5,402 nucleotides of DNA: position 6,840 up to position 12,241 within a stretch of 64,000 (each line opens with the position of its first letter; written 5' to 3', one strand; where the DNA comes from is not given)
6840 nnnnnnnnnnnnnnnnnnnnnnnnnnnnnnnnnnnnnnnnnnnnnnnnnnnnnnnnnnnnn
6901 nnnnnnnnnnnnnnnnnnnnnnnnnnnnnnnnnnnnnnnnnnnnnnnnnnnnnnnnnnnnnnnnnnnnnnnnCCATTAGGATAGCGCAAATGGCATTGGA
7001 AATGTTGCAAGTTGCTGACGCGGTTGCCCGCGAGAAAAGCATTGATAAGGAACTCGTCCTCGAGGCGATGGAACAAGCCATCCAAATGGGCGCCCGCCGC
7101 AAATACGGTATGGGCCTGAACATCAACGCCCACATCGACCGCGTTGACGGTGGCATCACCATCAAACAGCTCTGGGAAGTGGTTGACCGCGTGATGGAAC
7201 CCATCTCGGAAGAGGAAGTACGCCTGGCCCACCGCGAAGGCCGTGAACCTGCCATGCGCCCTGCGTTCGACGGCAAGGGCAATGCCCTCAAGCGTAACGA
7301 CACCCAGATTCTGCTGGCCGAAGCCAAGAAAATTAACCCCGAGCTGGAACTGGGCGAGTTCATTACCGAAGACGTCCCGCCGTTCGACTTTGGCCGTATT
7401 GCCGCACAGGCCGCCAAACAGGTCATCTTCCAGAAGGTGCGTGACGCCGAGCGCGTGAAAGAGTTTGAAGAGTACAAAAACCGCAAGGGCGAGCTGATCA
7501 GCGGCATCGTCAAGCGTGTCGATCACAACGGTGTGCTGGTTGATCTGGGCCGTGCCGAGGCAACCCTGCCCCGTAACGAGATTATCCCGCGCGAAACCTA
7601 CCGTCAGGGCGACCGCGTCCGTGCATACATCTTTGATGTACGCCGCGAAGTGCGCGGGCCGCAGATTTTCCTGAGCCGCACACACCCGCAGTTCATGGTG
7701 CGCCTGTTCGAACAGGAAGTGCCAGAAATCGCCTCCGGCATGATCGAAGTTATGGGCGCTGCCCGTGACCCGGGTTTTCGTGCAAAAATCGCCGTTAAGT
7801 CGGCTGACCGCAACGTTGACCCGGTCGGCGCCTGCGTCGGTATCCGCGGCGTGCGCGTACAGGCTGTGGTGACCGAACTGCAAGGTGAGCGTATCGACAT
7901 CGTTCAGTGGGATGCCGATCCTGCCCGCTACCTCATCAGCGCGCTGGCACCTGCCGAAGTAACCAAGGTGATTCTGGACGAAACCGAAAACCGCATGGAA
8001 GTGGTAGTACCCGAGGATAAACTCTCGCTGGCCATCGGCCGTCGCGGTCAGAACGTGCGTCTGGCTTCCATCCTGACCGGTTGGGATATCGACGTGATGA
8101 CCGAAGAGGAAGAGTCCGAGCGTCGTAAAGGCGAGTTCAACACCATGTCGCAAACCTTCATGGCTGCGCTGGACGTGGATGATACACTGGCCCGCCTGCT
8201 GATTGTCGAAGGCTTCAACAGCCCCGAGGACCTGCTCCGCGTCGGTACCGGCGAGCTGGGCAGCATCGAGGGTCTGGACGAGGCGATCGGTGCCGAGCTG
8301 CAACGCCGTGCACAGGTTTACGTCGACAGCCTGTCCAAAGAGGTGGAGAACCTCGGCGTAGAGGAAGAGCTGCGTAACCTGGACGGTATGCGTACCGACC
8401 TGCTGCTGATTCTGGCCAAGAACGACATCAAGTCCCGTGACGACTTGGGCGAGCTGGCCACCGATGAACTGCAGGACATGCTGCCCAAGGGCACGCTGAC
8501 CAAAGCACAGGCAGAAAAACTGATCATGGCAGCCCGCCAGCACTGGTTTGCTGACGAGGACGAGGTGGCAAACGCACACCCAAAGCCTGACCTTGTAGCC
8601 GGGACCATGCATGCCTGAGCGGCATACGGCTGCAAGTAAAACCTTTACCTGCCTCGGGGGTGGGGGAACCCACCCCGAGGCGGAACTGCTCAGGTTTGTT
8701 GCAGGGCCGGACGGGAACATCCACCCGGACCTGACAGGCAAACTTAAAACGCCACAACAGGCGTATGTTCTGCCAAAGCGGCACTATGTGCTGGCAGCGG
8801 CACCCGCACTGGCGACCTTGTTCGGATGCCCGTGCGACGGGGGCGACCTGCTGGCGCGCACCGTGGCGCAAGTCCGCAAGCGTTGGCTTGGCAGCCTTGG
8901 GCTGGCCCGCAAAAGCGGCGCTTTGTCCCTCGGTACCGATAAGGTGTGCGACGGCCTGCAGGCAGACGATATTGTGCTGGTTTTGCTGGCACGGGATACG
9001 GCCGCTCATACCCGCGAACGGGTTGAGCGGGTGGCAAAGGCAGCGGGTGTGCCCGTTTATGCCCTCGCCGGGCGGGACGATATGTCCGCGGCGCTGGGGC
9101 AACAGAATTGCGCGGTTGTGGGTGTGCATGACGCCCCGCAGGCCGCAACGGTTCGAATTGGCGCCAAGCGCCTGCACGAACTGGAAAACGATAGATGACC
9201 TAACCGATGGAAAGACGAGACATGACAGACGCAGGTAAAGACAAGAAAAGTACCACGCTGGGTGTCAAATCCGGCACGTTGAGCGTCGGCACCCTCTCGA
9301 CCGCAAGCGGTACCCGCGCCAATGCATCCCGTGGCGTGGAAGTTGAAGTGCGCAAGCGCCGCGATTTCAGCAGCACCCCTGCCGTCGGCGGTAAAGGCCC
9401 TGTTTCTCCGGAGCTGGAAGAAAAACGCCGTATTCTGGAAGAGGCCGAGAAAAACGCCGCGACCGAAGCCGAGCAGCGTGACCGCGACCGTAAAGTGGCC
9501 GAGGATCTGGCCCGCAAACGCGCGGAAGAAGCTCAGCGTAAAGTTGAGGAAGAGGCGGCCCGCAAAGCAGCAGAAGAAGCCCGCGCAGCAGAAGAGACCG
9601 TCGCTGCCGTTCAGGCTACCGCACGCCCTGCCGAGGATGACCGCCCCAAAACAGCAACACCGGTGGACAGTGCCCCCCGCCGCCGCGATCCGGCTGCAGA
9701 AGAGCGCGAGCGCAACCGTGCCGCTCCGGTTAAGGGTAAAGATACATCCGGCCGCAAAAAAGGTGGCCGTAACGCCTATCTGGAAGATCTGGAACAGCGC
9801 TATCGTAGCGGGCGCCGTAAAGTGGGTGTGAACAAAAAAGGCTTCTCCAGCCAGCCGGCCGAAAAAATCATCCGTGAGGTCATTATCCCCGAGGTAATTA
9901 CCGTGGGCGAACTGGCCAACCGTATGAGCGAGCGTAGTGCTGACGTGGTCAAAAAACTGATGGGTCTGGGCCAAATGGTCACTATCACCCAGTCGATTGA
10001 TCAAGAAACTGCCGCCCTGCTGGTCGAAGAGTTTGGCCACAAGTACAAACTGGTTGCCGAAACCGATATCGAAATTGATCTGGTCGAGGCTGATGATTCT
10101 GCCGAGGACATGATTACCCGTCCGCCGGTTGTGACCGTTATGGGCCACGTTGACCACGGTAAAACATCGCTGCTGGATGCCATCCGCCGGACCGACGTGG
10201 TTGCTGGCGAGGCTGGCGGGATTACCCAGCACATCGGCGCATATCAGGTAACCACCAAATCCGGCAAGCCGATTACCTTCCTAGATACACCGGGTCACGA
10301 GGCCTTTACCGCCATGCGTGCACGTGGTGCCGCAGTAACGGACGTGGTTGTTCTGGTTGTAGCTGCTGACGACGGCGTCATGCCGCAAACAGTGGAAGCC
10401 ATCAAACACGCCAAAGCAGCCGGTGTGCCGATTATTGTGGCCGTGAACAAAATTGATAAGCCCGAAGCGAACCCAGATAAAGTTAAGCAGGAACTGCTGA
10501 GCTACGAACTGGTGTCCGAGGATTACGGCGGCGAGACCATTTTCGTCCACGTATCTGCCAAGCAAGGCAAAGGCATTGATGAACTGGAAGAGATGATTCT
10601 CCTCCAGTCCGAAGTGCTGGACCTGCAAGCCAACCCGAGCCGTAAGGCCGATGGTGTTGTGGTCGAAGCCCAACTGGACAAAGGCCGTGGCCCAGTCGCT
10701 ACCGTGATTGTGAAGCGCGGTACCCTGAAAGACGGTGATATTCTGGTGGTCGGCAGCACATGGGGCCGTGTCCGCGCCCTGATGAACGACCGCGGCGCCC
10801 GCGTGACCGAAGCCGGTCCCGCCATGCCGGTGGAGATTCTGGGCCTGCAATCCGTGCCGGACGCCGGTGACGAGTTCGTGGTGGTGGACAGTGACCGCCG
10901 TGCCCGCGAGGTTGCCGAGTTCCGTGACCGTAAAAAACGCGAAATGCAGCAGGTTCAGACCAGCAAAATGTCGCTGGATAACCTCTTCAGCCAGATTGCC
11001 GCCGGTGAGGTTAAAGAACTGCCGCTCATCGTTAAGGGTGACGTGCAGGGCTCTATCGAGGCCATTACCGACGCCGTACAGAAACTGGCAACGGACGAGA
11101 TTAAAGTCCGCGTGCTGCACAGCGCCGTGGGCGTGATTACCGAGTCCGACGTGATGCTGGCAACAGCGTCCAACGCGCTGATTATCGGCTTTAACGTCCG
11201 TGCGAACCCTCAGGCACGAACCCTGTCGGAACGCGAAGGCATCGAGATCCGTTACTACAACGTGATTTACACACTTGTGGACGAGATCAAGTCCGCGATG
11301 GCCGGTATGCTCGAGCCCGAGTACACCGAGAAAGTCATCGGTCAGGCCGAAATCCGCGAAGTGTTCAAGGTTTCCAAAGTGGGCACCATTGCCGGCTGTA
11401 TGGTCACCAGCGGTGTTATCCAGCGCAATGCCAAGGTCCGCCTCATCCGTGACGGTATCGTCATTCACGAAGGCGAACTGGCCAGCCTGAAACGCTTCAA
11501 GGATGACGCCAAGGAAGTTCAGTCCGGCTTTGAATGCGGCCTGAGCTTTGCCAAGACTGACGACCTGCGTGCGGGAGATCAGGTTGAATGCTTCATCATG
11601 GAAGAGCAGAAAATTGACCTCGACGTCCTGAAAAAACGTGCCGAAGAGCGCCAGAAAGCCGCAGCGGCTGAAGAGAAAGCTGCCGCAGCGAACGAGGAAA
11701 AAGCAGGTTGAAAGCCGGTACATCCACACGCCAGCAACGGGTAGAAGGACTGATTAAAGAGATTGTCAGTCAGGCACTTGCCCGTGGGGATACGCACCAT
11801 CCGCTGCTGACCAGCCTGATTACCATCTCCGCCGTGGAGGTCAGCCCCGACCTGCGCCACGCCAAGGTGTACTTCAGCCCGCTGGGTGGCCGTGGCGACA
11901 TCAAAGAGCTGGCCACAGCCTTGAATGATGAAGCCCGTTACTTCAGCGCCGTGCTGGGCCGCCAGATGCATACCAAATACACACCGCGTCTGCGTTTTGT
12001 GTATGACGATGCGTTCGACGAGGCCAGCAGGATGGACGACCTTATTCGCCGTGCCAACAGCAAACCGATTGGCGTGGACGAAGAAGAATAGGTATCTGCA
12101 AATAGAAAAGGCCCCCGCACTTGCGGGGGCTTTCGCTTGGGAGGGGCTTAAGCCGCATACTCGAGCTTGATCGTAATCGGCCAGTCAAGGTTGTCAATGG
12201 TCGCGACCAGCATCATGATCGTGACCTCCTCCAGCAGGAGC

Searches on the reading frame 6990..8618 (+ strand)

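Call 76: search_protein_families(library=pfam, proteins=[window:6990-8618:+], max_evalue=0.00001)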
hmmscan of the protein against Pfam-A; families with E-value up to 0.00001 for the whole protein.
window:6990-8618:+ (542 aa): 3 families
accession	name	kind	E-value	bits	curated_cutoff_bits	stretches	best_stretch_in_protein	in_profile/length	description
PF08529.16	NusA_N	-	1.4e-34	119.3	23.8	1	4-155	1-118/119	NusA N-terminal domain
PF13184.12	KH_5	-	6.3e-28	97.2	27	1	261-328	1-68/69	NusA-like KH domain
PF00575.29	S1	-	5.1e-10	40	22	1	165-225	3-70/74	S1 RNA binding domain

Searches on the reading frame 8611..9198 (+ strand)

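Call 76: search_protein_families(library=pfam, proteins=[window:8611-9198:+], max_evalue=0.00001)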
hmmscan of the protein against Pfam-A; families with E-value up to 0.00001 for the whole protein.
window:8611-9198:+ (195 aa): 2 families
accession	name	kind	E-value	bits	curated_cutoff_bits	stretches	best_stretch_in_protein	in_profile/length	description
PF01248.31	Ribosomal_L7Ae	-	4.3e-08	33.2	22.1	1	93-171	4-84/95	Ribosomal protein L7Ae/L30e/S12e/Gadd45 family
PF04296.18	YlxR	-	2.6e-06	27.6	26.9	1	13-60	2-48/75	Protein of unknown function (DUF448)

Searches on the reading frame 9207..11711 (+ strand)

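Call 76: search_protein_families(library=pfam, proteins=[window:9207-11711:+], max_evalue=0.00001)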
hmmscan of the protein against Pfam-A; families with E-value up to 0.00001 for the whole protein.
window:9207-11711:+ (834 aa): 7 families
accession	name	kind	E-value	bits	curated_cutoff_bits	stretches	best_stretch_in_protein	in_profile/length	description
PF11987.13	IF-2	-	5.4e-45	152.5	27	1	581-695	3-117/117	Translation-initiation factor 2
PF00009.33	GTP_EFTU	-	3e-37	128.5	26.5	1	309-465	6-183/188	Elongation factor Tu GTP binding domain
PF22042.2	EF-G_D2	-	1.8e-30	105.3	27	1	480-560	1-84/84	Elongation factor G domain 2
PF04760.21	IF2_N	-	4.4e-17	62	25.3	1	229-279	2-53/53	Translation initiation factor IF-2, N-terminal region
PF03144.31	GTP_EFTU_D2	-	1.5e-11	45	30.3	1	726-792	1-71/73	Elongation factor Tu domain 2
PF01926.29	MMR_HSR1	-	2.2e-11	44.3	21.9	1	309-415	2-113/113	50S ribosome-binding GTPase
PF02421.24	FeoB_N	-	1.6e-06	28.2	27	1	309-463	3-155/156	Ferrous iron transport protein B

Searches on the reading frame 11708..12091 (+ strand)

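Call 76: search_protein_families(library=pfam, proteins=[window:11708-12091:+], max_evalue=0.00001)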
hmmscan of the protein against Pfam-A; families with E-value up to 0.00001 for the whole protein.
window:11708-12091:+ (127 aa): 1 family
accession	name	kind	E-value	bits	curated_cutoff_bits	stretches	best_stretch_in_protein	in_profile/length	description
PF02033.23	RBFA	-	5.3e-28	97.8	34.7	1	8-113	1-105/105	Ribosome-binding factor A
